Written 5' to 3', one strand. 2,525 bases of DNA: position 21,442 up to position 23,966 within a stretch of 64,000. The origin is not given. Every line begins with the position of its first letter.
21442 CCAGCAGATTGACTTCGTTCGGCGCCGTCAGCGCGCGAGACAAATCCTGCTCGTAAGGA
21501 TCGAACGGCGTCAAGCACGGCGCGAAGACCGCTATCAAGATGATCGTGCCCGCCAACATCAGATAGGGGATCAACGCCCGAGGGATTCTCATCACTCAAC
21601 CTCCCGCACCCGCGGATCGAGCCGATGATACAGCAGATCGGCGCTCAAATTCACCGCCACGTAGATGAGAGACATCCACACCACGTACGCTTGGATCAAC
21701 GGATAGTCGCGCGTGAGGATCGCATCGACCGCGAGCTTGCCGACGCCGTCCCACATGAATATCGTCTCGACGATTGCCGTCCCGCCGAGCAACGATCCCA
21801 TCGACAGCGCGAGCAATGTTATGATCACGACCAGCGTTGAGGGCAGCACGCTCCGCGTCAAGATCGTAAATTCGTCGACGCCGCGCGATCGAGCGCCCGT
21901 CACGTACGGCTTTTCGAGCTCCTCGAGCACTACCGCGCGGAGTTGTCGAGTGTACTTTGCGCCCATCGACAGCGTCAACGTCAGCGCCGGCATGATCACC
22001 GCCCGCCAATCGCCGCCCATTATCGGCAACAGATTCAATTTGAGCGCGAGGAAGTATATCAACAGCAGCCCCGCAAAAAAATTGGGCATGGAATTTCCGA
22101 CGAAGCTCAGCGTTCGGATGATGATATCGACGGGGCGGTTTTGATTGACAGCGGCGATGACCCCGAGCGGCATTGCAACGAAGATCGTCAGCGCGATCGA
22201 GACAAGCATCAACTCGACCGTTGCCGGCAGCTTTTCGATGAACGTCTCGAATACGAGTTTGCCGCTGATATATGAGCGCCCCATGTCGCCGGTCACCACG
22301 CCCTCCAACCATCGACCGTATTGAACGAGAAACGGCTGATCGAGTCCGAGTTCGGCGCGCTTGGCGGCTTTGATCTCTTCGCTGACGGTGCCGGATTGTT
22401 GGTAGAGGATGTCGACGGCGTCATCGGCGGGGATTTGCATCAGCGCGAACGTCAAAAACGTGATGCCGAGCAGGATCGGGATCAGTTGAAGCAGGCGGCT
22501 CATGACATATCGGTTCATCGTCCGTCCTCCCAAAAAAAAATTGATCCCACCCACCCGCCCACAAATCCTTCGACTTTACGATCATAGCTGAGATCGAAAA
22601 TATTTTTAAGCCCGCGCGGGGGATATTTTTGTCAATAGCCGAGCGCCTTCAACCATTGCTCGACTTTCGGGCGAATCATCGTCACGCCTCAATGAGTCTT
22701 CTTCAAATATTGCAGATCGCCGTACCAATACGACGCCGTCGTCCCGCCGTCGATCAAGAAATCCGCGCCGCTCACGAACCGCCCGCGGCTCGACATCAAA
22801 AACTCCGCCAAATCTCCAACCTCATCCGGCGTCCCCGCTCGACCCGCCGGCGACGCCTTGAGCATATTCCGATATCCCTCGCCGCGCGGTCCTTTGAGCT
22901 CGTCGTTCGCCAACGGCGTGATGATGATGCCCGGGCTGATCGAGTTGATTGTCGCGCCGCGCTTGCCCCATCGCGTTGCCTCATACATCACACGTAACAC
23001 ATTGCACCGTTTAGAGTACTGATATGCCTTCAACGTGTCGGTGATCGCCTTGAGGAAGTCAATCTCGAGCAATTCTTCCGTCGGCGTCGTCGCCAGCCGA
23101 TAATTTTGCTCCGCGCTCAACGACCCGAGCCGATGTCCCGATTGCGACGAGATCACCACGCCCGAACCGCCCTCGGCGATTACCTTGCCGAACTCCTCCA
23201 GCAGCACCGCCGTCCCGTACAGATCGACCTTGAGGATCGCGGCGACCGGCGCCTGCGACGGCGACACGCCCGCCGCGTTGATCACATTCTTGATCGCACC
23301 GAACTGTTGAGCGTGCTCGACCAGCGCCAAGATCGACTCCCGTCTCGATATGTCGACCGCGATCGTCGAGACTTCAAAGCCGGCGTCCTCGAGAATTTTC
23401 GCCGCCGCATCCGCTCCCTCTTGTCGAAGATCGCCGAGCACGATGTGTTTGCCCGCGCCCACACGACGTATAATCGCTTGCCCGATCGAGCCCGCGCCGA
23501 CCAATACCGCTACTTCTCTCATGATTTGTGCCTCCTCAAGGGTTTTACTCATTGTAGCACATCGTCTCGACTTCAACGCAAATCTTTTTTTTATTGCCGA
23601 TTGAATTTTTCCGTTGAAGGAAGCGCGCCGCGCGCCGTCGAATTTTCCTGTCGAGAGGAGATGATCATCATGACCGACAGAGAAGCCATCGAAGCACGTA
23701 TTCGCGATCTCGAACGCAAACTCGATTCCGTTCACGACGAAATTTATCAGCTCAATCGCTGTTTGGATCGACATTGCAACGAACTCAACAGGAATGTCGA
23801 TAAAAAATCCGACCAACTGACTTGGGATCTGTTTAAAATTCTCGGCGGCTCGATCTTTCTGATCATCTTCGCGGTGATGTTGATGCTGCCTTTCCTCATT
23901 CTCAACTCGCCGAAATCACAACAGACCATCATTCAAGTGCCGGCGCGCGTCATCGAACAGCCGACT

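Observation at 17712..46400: Recurrent sense-strand G-quadruplex motif placed 24-27 nt upstream of start codons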

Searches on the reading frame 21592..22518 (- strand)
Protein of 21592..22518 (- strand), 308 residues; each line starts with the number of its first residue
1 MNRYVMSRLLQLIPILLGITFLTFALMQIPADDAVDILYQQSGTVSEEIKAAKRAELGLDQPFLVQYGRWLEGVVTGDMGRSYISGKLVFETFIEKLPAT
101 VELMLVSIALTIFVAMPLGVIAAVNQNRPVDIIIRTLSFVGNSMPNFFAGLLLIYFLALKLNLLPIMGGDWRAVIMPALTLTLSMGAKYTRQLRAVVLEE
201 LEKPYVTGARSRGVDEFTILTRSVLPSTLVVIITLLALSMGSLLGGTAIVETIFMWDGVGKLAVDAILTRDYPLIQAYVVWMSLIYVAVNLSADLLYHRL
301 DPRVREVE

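Call 14: search_protein_families(library=pfam, proteins=[window:21592-22518:-])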
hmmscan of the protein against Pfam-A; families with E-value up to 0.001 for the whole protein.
window:21592-22518:- (308 aa): 2 families
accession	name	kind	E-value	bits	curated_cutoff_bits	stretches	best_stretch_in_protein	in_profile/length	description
PF00528.27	BPD_transp_1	-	1.2e-39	136.3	26.4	1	116-305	2-183/184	Binding-protein-dependent transport system inner membrane component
PF19300.4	BPD_transp_1_N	-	4.5e-12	46.6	23.8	1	1-103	1-113/114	Binding-prot-dependent transport system membrane comp, N-term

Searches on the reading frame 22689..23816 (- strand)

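Call 14: search_protein_families(library=pfam, proteins=[window:22689-23816:-])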
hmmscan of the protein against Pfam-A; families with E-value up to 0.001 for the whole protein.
window:22689-23816:- (375 aa): 4 families
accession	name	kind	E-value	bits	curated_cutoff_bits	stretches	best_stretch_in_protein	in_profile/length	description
PF13561.12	adh_short_C2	-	2.1e-30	106.5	27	2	260-360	138-236/236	Enoyl-(Acyl carrier protein) reductase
PF00106.31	adh_short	-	2.2e-12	47.3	26.6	1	102-228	2-140/195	short chain dehydrogenase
PF08659.16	KR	-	1.6e-06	28.6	22.6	1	107-186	8-93/180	KR domain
PF03435.24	Sacchrp_dh_NADP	-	9.7e-05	23.1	25.1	1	104-184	2-78/129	Saccharopine dehydrogenase NADP binding domain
